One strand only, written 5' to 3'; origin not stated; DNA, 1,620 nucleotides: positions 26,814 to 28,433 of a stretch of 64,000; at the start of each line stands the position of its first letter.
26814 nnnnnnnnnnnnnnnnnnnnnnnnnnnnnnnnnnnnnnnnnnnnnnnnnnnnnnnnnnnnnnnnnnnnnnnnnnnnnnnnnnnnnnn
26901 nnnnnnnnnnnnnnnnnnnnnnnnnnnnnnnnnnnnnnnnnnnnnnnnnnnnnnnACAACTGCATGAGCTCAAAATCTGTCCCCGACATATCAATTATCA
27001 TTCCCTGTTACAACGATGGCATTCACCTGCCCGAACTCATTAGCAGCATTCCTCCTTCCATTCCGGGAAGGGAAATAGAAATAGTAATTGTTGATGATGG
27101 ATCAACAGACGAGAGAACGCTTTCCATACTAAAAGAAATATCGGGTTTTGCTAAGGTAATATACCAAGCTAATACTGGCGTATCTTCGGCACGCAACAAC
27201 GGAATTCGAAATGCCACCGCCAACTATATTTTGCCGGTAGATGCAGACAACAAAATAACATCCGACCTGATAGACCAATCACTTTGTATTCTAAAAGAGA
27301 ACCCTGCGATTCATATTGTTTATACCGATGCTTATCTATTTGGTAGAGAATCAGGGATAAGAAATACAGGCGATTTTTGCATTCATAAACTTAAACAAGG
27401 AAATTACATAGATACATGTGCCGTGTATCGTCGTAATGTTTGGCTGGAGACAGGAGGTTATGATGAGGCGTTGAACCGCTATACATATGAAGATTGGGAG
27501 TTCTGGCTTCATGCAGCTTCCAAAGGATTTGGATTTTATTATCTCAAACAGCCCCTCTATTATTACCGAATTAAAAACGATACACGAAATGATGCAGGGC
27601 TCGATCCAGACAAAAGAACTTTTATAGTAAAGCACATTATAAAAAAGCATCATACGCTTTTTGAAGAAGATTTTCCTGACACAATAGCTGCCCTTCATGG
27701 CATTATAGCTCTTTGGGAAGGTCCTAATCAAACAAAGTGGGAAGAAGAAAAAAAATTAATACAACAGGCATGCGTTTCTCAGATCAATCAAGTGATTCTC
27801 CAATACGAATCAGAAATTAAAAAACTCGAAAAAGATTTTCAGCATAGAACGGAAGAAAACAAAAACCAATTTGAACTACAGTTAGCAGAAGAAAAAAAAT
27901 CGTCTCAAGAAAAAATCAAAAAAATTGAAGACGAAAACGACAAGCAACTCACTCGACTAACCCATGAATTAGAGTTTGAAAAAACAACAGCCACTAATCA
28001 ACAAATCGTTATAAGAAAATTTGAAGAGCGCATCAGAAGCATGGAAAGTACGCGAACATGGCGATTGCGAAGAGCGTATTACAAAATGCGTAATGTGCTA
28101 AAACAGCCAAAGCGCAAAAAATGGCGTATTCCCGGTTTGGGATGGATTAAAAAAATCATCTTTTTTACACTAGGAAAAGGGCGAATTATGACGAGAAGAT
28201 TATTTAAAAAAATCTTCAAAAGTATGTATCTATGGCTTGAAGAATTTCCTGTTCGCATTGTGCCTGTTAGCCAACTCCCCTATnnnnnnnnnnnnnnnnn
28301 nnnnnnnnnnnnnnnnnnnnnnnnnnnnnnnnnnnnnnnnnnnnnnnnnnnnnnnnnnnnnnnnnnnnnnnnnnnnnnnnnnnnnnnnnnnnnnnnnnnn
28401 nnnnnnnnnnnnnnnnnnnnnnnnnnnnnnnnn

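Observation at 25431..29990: Compact ABC-transporter-dependent glycan module: wzm, wzt and a GT2 / coiled-coil / GT2 / GT2 megasynthase (candidate ruler-type polymerase)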

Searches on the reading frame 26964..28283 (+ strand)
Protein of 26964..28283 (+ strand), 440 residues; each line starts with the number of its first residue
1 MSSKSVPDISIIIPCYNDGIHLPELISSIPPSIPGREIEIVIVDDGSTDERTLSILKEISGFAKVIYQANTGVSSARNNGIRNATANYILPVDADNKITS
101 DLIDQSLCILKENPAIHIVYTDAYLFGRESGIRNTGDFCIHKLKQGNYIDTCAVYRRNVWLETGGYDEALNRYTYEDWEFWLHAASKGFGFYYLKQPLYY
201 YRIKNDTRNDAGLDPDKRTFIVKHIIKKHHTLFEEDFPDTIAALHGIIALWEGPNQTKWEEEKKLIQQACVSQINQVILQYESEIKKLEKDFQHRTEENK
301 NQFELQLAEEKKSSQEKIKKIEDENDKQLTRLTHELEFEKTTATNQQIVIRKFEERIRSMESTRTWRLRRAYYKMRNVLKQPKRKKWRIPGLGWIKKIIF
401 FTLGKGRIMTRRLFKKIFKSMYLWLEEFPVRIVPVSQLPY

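Call 63: find_homologous_proteins(query=window:26964-28283:+, max_evalue=1e-8)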
Query window:26964-28283:+ (440 aa): 684 proteins with E <= 1e-8 among 8000 candidates; the best 120 are listed.
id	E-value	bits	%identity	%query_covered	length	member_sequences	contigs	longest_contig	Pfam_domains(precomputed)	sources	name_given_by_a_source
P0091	4.5e-64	235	37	53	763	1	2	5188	PF06293.21,PF10111.15,PF13506.14,PF13641.13,PF00535.33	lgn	-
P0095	6.1e-63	231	33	54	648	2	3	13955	PF13632.13,PF10111.15,PF13506.14,PF13641.13,PF00535.33,PF02709.21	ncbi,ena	-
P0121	6.3e-61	224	44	56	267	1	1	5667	PF13632.13,PF10111.15,PF13641.13,PF00535.33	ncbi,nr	ncbi:MAG: glycosyltransferase [Saprospiraceae bacterium]|nr:glycosyltransferase [Saprospiraceae bact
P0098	4.4e-60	222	30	59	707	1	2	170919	PF13632.13,PF10111.15,PF13506.14,PF13641.13,PF00535.33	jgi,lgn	jgi:glycosyltransferase involved in cell wall biosynthesis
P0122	5.9e-59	218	48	53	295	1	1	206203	PF10111.15,PF13641.13,PF00535.33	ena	-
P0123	6.6e-58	214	45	54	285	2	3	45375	PF10111.15,PF13641.13,PF00535.33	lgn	-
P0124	4.7e-56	208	46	51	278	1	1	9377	PF10111.15,PF13641.13,PF00535.33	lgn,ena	-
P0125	5.3e-56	208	46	53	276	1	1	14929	PF13632.13,PF10111.15,PF13641.13,PF00535.33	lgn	-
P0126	8.8e-56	207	45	51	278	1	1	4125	PF10111.15,PF13641.13,PF00535.33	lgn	-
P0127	1.7e-55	206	43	54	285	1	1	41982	PF10111.15,PF13641.13,PF00535.33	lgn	-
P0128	4.3e-55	205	44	53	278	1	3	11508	PF10111.15,PF13641.13,PF00535.33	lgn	-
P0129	6.7e-55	204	46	52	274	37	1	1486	PF10111.15,PF13641.13,PF00535.33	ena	-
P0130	1.1e-54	204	44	54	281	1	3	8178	PF10111.15,PF13641.13,PF00535.33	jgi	jgi:glycosyltransferase involved in cell wall biosynthesis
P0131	3.2e-54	202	43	53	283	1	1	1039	PF10111.15,PF13641.13,PF00535.33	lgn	-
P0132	3.3e-54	202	41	54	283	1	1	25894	PF10111.15,PF13641.13,PF00535.33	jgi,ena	-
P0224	6.5e-46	175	40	50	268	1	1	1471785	PF10111.15,PF13641.13,PF00535.33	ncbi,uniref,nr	ncbi:glycosyltransferase [Hymenobacter wooponensis]|uniref:Glycosyltransferase n=1 Tax=Hymenobacter 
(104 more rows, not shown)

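Call 64: find_encoding_contigs(protein=P0122, flank=8000, max_places=1)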
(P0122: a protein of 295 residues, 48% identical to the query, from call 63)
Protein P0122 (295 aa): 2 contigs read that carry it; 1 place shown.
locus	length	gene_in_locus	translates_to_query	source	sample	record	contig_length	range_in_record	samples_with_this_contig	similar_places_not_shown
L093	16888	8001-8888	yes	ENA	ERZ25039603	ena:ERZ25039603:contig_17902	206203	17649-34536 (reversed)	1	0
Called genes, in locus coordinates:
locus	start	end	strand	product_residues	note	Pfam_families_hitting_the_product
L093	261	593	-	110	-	-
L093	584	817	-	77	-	-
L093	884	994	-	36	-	-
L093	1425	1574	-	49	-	-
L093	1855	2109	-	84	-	-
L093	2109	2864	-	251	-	PF01408:GFO_IDH_MocA, PF22725:GFO_IDH_MocA_C3 (weak), PF02894:GFO_IDH_MocA_C (weak)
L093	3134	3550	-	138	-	PF02142:MGS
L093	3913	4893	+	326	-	PF00009:GTP_EFTU, PF22042:EF-G_D2, PF03144:GTP_EFTU_D2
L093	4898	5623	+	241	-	PF00679:EFG_C, PF21018:BipA_C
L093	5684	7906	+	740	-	PF03572:Peptidase_S41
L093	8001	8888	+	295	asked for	PF00535:Glycos_transf_2, PF10111:Glyco_tranf_2_2, PF13641:Glyco_tranf_2_3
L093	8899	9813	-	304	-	PF00535:Glycos_transf_2, PF10111:Glyco_tranf_2_2 (weak), PF13641:Glyco_tranf_2_3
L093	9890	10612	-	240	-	-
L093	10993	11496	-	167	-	PF03308:MeaB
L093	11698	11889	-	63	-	-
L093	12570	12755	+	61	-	-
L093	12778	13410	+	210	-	PF02190:LON_substr_bdg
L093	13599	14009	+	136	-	PF03309:Pan_kinase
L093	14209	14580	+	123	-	-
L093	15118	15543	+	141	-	-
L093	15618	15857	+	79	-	-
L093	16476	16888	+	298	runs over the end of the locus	PF00248:Aldo_ket_red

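Call 65: find_encoding_contigs(protein=P0224, flank=8000, max_places=1)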
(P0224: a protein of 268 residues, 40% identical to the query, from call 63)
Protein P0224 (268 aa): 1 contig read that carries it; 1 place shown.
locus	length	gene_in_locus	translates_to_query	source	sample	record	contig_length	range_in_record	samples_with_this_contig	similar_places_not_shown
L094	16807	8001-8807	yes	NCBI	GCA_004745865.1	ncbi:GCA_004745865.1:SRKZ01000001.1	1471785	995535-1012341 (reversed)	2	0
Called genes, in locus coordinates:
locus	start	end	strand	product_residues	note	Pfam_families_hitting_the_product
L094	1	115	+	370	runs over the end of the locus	PF01041:DegT_DnrJ_EryC1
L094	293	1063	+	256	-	PF00483:NTP_transferase, PF12804:NTP_transf_3 (weak)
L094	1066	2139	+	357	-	PF01370:Epimerase, PF04321:RmlD_sub_bind, PF16363:GDP_Man_Dehyd, PF02719:Polysacc_synt_2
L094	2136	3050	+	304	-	PF01370:Epimerase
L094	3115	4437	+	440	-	PF01041:DegT_DnrJ_EryC1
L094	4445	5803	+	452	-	PF01593:Amino_oxidase, PF13450:NAD_binding_8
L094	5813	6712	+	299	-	PF00535:Glycos_transf_2, PF13641:Glyco_tranf_2_3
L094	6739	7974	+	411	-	PF08323:Glyco_transf_5 (weak), PF13439:Glyco_transf_4, PF13579:Glyco_trans_4_4, PF20706:GT4-conflict, PF00534:Glycos_transf_1, PF13692:Glyco_trans_1_4, PF13524:Glyco_trans_1_2 (weak)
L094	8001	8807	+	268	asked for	PF00535:Glycos_transf_2, PF10111:Glyco_tranf_2_2, PF13641:Glyco_tranf_2_3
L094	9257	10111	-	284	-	PF13712:Glyco_tranf_2_5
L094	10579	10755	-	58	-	-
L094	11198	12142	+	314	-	PF00535:Glycos_transf_2, PF10111:Glyco_tranf_2_2, PF02709:Glyco_transf_7C (weak)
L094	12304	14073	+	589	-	PF09818:ABC_ATPase (faint), PF00005:ABC_tran, PF02463:SMC_N (weak)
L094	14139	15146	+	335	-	PF00535:Glycos_transf_2, PF10111:Glyco_tranf_2_2, PF13641:Glyco_tranf_2_3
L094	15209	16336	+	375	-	PF13477:Glyco_trans_4_2 (weak), PF13439:Glyco_transf_4, PF13579:Glyco_trans_4_4, PF00534:Glycos_transf_1, PF13692:Glyco_trans_1_4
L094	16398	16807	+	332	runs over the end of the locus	-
